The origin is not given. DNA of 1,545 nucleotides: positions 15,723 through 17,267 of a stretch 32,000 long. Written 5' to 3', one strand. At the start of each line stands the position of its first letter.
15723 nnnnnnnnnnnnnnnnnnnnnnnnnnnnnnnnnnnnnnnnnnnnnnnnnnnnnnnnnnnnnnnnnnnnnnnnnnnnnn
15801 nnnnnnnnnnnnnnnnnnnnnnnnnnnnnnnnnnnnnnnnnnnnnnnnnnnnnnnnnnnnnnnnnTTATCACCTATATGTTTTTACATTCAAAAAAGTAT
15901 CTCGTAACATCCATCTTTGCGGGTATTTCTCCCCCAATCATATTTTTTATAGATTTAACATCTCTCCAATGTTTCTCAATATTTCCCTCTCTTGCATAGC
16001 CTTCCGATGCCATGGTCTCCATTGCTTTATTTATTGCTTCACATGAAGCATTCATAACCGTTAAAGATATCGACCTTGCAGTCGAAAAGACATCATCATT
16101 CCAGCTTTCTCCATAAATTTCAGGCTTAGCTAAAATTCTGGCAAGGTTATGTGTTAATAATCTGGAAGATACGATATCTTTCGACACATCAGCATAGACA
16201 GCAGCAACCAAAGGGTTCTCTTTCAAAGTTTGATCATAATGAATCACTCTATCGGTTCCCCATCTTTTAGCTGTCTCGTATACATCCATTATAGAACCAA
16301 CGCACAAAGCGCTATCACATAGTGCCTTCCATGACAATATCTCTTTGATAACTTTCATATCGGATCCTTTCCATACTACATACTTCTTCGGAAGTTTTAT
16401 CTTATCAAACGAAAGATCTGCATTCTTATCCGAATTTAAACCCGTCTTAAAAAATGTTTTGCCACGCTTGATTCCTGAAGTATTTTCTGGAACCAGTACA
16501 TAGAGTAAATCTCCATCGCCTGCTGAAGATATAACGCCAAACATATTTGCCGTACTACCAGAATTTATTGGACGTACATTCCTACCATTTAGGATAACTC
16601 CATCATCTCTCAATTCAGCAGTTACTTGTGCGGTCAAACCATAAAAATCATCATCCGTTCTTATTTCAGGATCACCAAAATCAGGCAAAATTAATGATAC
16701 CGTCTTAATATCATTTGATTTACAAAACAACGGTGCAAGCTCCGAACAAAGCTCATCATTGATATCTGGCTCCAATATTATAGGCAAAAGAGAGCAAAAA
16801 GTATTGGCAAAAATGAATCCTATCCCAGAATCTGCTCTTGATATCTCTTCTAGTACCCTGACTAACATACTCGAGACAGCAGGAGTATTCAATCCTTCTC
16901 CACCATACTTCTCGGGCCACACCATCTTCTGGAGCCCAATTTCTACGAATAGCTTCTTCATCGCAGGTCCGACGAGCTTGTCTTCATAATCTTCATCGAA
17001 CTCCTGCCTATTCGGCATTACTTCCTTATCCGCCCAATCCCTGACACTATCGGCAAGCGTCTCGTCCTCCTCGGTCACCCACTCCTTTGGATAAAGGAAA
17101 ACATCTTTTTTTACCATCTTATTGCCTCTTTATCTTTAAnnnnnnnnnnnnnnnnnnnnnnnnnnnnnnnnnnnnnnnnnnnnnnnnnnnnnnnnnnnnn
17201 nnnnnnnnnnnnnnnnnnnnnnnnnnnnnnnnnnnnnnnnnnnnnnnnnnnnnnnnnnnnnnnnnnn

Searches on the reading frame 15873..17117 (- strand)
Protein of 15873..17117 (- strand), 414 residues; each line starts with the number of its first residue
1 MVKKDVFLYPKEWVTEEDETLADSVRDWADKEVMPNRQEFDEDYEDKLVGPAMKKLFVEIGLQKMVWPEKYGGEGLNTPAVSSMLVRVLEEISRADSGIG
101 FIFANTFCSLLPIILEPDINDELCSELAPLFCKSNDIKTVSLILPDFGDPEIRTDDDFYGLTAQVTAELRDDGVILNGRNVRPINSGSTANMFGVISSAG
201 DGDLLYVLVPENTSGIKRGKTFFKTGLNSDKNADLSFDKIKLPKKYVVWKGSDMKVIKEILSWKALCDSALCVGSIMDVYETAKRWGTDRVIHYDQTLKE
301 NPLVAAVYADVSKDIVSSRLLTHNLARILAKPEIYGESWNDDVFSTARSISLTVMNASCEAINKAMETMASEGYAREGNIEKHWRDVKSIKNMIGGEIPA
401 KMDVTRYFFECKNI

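Call 39: search_protein_families(library=pfam, proteins=[window:15873-17117:-])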
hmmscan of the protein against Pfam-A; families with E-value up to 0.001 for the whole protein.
window:15873-17117:- (414 aa): 4 families
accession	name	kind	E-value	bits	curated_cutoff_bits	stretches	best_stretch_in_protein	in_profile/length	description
PF02771.21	Acyl-CoA_dh_N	-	9e-14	52.2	22.9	1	15-107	1-88/113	Acyl-CoA dehydrogenase, N-terminal domain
PF00441.29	Acyl-CoA_dh_1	-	3.7e-08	34.1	22.4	1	254-390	4-131/150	Acyl-CoA dehydrogenase, C-terminal domain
PF02770.24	Acyl-CoA_dh_M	-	4.8e-05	23.9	33.3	1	161-239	16-96/97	Acyl-CoA dehydrogenase, middle domain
PF08028.16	Acyl-CoA_dh_2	-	0.00018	22.2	22.7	1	279-389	14-125/134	Acyl-CoA dehydrogenase, C-terminal domain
